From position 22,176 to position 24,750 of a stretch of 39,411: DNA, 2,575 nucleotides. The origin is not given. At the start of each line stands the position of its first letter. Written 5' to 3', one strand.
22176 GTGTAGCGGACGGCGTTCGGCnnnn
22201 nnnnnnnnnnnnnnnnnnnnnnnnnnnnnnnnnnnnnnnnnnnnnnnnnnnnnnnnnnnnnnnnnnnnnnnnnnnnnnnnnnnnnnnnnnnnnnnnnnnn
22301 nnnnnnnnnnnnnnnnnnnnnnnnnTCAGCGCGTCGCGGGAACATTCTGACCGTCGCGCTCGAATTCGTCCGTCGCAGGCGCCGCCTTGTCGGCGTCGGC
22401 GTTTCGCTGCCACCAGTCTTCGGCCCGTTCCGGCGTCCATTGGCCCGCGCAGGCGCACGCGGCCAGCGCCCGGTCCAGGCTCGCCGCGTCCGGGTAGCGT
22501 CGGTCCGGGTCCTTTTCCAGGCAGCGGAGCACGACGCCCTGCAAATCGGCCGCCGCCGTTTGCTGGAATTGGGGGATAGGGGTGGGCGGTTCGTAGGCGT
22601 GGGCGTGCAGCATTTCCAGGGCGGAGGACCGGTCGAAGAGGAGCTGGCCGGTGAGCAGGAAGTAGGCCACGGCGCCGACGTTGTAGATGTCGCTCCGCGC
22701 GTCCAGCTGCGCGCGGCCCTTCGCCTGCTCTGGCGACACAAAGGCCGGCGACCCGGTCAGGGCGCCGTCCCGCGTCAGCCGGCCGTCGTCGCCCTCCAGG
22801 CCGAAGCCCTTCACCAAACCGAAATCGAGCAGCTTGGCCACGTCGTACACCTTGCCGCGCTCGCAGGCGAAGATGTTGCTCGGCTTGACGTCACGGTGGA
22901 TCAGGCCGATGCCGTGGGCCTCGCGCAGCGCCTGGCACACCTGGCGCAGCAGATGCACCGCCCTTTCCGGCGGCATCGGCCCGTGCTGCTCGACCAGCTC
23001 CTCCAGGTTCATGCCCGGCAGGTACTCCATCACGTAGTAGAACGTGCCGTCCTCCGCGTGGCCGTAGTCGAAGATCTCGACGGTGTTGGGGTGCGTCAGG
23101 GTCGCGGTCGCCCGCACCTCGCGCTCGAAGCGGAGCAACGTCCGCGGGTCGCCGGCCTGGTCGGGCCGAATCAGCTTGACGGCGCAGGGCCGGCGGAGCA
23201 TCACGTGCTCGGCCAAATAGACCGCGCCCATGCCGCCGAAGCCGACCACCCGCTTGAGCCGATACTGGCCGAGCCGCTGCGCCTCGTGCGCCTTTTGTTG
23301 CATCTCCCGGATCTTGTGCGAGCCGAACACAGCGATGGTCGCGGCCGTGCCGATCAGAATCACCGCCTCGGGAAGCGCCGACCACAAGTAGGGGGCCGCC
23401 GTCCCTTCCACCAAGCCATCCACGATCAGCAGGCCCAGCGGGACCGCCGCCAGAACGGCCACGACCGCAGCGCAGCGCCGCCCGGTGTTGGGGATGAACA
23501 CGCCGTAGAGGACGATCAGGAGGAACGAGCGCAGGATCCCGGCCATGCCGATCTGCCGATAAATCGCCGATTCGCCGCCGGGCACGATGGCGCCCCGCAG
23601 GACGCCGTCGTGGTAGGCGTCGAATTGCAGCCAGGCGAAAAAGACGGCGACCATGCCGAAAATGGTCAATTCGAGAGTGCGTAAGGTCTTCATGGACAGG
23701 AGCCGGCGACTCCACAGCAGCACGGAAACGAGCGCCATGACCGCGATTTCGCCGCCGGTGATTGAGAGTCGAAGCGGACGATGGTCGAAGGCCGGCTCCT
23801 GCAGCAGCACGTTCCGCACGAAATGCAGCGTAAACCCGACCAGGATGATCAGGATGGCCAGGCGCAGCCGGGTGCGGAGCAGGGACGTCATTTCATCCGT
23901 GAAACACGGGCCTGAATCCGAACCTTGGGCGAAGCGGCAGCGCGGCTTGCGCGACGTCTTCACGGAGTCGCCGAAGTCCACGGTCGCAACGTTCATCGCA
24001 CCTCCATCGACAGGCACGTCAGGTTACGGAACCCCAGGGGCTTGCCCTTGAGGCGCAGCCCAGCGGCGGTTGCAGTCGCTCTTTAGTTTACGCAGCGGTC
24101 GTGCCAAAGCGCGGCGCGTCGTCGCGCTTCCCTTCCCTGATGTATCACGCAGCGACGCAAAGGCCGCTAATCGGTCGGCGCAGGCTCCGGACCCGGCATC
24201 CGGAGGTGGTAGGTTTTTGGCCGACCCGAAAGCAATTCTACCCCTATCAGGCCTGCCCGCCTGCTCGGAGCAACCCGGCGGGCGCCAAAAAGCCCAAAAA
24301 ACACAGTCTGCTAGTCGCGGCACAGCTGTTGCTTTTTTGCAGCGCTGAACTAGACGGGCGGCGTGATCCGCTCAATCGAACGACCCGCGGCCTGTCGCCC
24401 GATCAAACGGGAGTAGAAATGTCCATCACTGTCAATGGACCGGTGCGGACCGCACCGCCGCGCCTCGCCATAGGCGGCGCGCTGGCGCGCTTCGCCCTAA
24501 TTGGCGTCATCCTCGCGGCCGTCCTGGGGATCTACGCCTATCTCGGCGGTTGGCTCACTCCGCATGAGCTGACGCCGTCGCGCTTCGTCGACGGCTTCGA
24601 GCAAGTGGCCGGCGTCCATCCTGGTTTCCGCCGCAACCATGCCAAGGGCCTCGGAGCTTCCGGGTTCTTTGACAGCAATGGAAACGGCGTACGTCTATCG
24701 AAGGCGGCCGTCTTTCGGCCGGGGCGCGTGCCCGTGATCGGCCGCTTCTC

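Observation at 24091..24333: Back-to-back sigma54-type promoters driving a kinase gene and a peroxide-defence operon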

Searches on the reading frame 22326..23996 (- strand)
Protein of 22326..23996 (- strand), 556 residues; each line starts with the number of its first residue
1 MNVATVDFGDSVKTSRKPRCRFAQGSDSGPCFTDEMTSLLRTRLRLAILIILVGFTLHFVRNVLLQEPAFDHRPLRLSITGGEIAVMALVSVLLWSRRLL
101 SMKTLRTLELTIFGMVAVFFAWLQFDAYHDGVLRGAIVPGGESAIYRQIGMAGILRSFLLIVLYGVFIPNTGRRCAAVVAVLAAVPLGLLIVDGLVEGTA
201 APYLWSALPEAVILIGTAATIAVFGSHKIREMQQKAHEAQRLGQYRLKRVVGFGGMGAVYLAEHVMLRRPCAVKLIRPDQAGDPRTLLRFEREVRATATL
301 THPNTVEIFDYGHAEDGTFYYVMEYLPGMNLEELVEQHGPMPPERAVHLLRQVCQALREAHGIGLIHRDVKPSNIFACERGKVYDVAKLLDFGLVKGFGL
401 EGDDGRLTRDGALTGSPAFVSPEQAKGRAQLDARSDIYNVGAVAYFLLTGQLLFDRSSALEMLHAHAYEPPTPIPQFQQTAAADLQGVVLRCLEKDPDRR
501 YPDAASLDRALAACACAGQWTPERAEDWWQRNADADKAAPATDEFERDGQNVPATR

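Call 7: search_protein_families(library=pfam, proteins=[window:22326-23996:-])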
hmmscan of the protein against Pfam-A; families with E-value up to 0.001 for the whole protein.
window:22326-23996:- (556 aa): 3 families
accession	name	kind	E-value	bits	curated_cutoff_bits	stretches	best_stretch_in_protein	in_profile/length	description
PF00069.31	Pkinase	-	1e-37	130.4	31.7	1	245-501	1-252/263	Protein kinase domain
PF07714.23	PK_Tyr_Ser-Thr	-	1.4e-20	74.2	23.1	1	247-500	3-248/258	Protein tyrosine and serine/threonine kinase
PF01636.29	APH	-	0.00018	21.8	23.2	1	273-363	25-110/239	Phosphotransferase enzyme family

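Call 35: search_protein_families(library=ncbifam, proteins=[window:22326-23996:-])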
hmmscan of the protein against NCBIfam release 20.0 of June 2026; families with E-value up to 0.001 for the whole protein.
window:22326-23996:- (556 aa): 14 families
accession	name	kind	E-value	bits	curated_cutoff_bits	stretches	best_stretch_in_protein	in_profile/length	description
NF033483.0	PknB_PASTA_kin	equivalog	4.5e-79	267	450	1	243-537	7-289/563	Stk1 family PASTA domain-containing Ser/Thr kinase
NF052427.1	StpK7MSMEG_1200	equivalog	4.2e-51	174.1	900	1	238-512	2-266/601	serine/threonine protein kinase StpK7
TIGR03903.1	TOMM_kin_cyc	equivalog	5.1e-47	160.4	705.75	1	271-522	6-258/1267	TOMM system kinase/cyclase fusion protein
NF047741.1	antiphage_MADS6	equivalog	2.4e-42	145.2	460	2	237-361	488-608/612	methylation-associated defense system protein kinase MAD6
NF053615.1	SerThrKinAfsKStmc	equivalog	1.5e-33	116.5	1300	1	235-512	5-265/809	protein serine/threonine kinase AfsK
NF009651.0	PRK13184.1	equivalog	4.3e-32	111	839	1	243-521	2-298/932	serine/threonine-protein kinase PknD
NF038150.1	lanthi_synth_IV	equivalog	2.6e-23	82.3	650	1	237-527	183-466/851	class IV lanthionine synthetase LanL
NF033442.0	BREX_PglW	equivalog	1e-14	53.3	990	1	236-501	197-473/1391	BREX system serine/threonine kinase PglW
NF038151.1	lanthi_synth_III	equivalog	4.8e-14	51.7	575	1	234-486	212-463/833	class III lanthionine synthetase LanKC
NF058632.1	SerThrKinPrkT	equivalog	7.5e-10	38.3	280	1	244-377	22-150/322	serine/threonine protein kinase PrkT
NF011464.0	PRK14879.1-7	equivalog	4.6e-07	29.8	246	1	315-395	77-149/221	Kae1-associated kinase Bud32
NF043056.1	T4SS_LegK1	equivalog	1.2e-06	27.4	550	1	315-443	150-279/516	Dot/Icm T4SS effector kinase LegK1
NF011463.0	PRK14879.1-4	equivalog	7.5e-05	22.2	188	1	321-395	95-160/237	Kae1-associated kinase Bud32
TIGR03724.2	arch_bud32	equivalog_domain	7.9e-05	22.2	125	1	319-396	68-132/193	KEOPS complex kinase/ATPase Bud32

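Call 43: find_homologous_proteins(query=window:22326-23996:-, max_evalue=1e-60)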
Query window:22326-23996:- (556 aa): 7926 proteins with E <= 1e-60 among 8000 candidates; the best 120 are listed.
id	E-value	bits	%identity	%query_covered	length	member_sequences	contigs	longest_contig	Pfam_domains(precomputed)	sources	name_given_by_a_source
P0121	0.0e+0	1265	100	100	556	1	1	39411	PF07714.24,PF00069.32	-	-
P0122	0.0e+0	1057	82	100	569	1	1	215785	PF07714.24,PF00069.32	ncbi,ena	-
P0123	8.0e-298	1006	79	99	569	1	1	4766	PF07714.24,PF00069.32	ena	-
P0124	4.6e-289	977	79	98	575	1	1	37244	PF07714.24,PF00069.32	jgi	jgi:serine/threonine-protein kinase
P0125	1.4e-283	959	79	96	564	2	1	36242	PF07714.24,PF00069.32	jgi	-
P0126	1.6e-282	956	77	98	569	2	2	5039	PF07714.24,PF00069.32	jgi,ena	-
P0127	9.7e-281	950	77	98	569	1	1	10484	PF07714.24,PF00069.32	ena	-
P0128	7.5e-280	947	76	98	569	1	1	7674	PF07714.24,PF00069.32,PF01636.30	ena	-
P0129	3.6e-279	945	76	98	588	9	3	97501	PF07714.24,PF00069.32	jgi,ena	-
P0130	6.4e-277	937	74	98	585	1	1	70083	PF07714.24,PF00069.32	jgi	jgi:eukaryotic-like serine/threonine-protein kinase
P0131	1.7e-273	926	73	98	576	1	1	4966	PF07714.24,PF00069.32,PF01636.30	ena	-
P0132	4.5e-273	925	74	97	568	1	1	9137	PF07714.24,PF00069.32,PF01636.30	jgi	jgi:serine/threonine-protein kinase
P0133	2.6e-272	922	72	100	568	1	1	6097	PF07714.24,PF00069.32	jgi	jgi:serine/threonine-protein kinase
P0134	6.8e-271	917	74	98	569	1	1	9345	PF07714.24,PF00069.32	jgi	jgi:hypothetical protein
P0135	1.6e-270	916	76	94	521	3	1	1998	PF07714.24,PF00069.32,PF01636.30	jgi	-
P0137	2.7e-266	902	74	96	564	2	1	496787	PF07714.24,PF00069.32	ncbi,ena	-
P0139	1.8e-264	896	71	97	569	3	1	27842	PF07714.24,PF00069.32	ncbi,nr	ncbi:MAG TPA: serine/threonine-protein kinase [Gemmataceae bacterium]|nr:serine/threonine-protein ki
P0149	3.5e-258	875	70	97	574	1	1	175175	PF07714.24,PF00069.32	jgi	jgi:serine/threonine-protein kinase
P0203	3.1e-245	833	70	94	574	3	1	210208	PF07714.24,PF00069.32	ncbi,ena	-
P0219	5.7e-243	825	66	98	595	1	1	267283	PF07714.24,PF00069.32,PF03109.23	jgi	jgi:serine/threonine-protein kinase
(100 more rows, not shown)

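Call 44: find_encoding_contigs(protein=P0124, flank=4000, max_places=1)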
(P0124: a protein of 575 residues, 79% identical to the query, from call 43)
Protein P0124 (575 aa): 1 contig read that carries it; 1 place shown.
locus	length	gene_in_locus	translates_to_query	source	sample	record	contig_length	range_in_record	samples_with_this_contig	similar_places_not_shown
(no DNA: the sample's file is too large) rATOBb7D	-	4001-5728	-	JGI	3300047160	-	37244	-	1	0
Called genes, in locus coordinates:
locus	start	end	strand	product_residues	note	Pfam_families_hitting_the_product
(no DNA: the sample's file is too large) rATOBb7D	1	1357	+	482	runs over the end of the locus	PF00072:Response_reg, PF00158:Sigma54_activat, PF14532:Sigma54_activ_2, PF25601:AAA_lid_14, PF02954:HTH_8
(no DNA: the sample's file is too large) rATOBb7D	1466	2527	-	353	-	PF00248:Aldo_ket_red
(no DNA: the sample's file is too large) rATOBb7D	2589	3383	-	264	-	PF00106:adh_short, PF08659:KR, PF23441:SDR (weak), PF13561:adh_short_C2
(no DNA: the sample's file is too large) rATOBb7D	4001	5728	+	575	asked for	PF00069:Pkinase, PF07714:PK_Tyr_Ser-Thr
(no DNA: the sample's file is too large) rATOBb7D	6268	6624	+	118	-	-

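Call 45: find_encoding_contigs(protein=P0129, flank=4000, max_places=1)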
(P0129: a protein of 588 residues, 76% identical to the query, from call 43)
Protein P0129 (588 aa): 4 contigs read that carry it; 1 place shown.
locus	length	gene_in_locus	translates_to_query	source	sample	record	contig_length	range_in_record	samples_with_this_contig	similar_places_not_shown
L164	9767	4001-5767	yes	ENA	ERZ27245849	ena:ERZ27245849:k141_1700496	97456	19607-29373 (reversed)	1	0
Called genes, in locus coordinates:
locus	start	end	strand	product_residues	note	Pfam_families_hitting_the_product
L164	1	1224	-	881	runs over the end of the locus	PF01488:Shikimate_DH (weak), PF00202:Aminotran_3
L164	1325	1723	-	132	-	PF00550:PP-binding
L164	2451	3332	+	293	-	PF03446:NAD_binding_2, PF14833:NAD_binding_11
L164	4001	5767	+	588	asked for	PF00069:Pkinase, PF07714:PK_Tyr_Ser-Thr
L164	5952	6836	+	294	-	-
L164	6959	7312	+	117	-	-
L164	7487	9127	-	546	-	PF02321:OEP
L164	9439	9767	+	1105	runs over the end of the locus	PF00873:ACR_tran, PF02355:SecD_SecF_C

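Call 46: find_encoding_contigs(protein=P0130, flank=4000, max_places=1)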
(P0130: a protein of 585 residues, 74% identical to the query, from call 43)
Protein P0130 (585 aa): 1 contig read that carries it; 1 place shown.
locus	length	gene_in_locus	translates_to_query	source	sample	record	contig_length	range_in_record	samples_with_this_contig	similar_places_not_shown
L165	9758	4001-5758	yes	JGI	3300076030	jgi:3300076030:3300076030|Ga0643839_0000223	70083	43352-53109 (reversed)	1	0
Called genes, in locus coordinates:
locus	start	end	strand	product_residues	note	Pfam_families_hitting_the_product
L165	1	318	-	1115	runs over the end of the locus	PF00873:ACR_tran, PF03176:MMPL (weak)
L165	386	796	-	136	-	-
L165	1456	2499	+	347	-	PF00248:Aldo_ket_red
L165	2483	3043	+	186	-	PF01965:DJ-1_PfpI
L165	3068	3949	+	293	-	PF03446:NAD_binding_2, PF03807:F420_oxidored (weak), PF14833:NAD_binding_11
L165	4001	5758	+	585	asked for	PF00069:Pkinase, PF07714:PK_Tyr_Ser-Thr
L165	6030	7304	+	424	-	PF16656:Pur_ac_phosph_N, PF00149:Metallophos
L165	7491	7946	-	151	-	-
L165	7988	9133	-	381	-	PF07963:N_methyl, PF07596:SBP_bac_10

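Call 47: find_encoding_contigs(protein=P0137, flank=4000, max_places=1)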
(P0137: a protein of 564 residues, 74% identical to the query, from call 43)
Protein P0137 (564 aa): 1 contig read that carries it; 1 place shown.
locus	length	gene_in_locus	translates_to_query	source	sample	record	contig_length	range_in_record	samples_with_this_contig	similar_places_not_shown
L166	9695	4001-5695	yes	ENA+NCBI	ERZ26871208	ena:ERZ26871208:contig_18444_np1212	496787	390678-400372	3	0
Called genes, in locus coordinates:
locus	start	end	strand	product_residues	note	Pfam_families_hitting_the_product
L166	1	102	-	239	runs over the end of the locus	PF00174:Oxidored_molyb, PF03404:Mo-co_dimer, PF17957:Big_7 (weak)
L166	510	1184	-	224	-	PF13808:DDE_Tnp_1_assoc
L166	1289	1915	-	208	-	PF00174:Oxidored_molyb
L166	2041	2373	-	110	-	PF00210:Ferritin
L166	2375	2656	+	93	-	-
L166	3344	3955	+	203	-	-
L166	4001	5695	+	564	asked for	PF00069:Pkinase, PF07714:PK_Tyr_Ser-Thr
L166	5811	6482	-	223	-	PF13592:HTH_33, PF13358:DDE_3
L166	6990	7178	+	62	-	PF13561:adh_short_C2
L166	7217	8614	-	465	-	PF00890:FAD_binding_2 (faint), PF01266:DAO (faint), PF07992:Pyr_redox_2, PF13450:NAD_binding_8 (faint), PF13738:Pyr_redox_3 (weak), PF00070:Pyr_redox, PF02852:Pyr_redox_dim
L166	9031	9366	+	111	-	PF06439:3keto-disac_hyd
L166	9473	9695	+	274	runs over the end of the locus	PF02633:Creatininase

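Call 48: find_encoding_contigs(protein=P0149, flank=4000, max_places=1)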
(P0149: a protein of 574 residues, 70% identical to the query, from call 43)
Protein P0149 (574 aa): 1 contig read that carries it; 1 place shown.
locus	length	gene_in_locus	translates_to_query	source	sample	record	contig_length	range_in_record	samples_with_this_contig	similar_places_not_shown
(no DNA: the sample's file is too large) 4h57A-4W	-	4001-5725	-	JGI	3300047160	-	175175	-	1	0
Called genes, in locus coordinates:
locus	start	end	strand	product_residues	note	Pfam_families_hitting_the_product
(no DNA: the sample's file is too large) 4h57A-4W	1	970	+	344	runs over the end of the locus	-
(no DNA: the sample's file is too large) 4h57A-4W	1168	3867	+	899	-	PF00578:AhpC-TSA, PF08534:Redoxin, PF00085:Thioredoxin, PF13905:Thioredoxin_8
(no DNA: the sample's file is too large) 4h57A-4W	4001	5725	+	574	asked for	PF00069:Pkinase, PF07714:PK_Tyr_Ser-Thr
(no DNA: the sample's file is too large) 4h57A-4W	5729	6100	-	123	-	-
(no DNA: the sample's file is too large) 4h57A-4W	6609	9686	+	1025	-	PF00069:Pkinase, PF07714:PK_Tyr_Ser-Thr, PF07719:TPR_2 (faint), PF13374:TPR_10 (faint), PF00515:TPR_1 (faint), PF13174:TPR_6 (faint), PF13181:TPR_8 (faint), PF13424:TPR_12 (weak)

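Call 66: search_protein_families(library=pfam, proteins=[L166:3344-3955:+])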
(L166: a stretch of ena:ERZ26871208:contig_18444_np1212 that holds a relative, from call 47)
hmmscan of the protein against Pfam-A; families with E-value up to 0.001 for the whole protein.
L166:3344-3955:+ (203 aa): 1 family
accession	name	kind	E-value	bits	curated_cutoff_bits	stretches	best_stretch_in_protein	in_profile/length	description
PF07883.17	Cupin_2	-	0.00011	22.3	27.2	1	102-147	2-45/70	Cupin domain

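Call 79: find_encoding_contigs(protein=P0139, flank=4000, max_places=1)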
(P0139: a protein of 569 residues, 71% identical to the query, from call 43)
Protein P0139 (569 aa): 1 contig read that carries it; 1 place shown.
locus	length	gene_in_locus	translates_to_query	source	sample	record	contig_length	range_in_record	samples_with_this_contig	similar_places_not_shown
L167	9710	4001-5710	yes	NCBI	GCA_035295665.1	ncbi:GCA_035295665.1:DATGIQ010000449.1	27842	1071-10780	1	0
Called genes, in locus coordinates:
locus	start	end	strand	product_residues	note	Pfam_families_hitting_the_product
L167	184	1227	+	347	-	PF00106:adh_short, PF08659:KR, PF13561:adh_short_C2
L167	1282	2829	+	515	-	-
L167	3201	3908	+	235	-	PF00226:DnaJ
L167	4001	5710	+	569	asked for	PF00069:Pkinase, PF07714:PK_Tyr_Ser-Thr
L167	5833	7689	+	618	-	PF00144:Beta-lactamase, PF11954:DUF3471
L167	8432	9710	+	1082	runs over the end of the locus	PF00089:Trypsin, PF13365:Trypsin_2, PF13646:HEAT_2, PF13646:HEAT_2, PF13646:HEAT_2, PF00089:Trypsin, PF13365:Trypsin_2, PF13646:HEAT_2, +9 more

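Call 80: find_encoding_contigs(protein=P0203, flank=4000, max_places=1)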
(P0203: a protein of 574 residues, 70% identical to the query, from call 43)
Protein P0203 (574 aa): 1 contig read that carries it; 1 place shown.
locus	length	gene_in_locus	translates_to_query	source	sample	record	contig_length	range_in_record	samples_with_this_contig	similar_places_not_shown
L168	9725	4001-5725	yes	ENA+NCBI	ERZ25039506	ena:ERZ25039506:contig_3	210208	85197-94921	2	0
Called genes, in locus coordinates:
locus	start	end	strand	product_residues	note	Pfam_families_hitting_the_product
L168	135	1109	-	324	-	PF01261:AP_endonuc_2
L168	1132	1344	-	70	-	-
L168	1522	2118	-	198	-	PF01055:Glyco_hydro_31_2nd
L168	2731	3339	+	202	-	-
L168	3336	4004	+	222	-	-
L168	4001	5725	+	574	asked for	PF00069:Pkinase, PF07714:PK_Tyr_Ser-Thr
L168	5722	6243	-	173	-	PF25601:AAA_lid_14, PF02954:HTH_8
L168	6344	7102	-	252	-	PF00072:Response_reg, PF00158:Sigma54_activat, PF14532:Sigma54_activ_2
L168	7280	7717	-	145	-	-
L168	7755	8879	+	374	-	PF08447:PAS_3, PF08448:PAS_4 (weak), PF13426:PAS_9 (weak), PF00989:PAS, PF13188:PAS_8 (weak), PF08448:PAS_4, PF13426:PAS_9, PF08447:PAS_3 (weak)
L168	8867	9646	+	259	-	PF08448:PAS_4 (weak), PF13426:PAS_9 (weak), PF08447:PAS_3, PF00989:PAS, PF13188:PAS_8, PF08448:PAS_4, PF13426:PAS_9, PF08447:PAS_3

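Call 81: find_encoding_contigs(protein=P0219, flank=4000, max_places=1)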
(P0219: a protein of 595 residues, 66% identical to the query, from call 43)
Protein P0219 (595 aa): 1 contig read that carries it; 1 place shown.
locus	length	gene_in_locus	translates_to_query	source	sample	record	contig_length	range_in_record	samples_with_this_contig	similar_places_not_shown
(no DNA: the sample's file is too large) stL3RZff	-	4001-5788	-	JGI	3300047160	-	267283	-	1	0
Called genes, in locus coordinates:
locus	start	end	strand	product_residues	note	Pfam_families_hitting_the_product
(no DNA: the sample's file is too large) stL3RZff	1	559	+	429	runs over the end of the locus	PF00069:Pkinase, PF07714:PK_Tyr_Ser-Thr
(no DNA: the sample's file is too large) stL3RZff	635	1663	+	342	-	PF08240:ADH_N, PF16912:Glu_dehyd_C (weak), PF00107:ADH_zinc_N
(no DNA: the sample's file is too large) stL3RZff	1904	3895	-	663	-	PF12796:Ank_2, PF13606:Ank_3 (faint), PF12796:Ank_2, PF24521:Ank_KRIT1 (weak), PF00023:Ank (weak), PF12796:Ank_2, PF13637:Ank_4 (weak), PF13243:SQHop_cyclase_C (weak), +3 more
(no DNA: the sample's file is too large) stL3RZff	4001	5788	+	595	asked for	PF00069:Pkinase, PF07714:PK_Tyr_Ser-Thr, PF03109:ABC1 (weak)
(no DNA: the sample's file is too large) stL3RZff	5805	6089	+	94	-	-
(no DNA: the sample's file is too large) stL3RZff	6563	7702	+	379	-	PF13646:HEAT_2 (weak)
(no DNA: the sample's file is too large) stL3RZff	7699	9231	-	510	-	PF00512:HisKA, PF02518:HATPase_c, PF00072:Response_reg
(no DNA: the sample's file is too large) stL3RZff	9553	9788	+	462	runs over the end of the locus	PF00890:FAD_binding_2 (faint), PF01266:DAO (faint), PF03486:HI0933_like (faint), PF07992:Pyr_redox_2, PF13450:NAD_binding_8 (faint), PF13738:Pyr_redox_3 (weak), PF00070:Pyr_redox, PF02852:Pyr_redox_dim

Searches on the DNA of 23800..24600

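Call 55: search_rna_families(source=window, start=23800, end=24600, threshold=evalue, max_evalue=1)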
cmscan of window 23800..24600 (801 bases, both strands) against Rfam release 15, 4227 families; matches with E-value up to 1: 0.
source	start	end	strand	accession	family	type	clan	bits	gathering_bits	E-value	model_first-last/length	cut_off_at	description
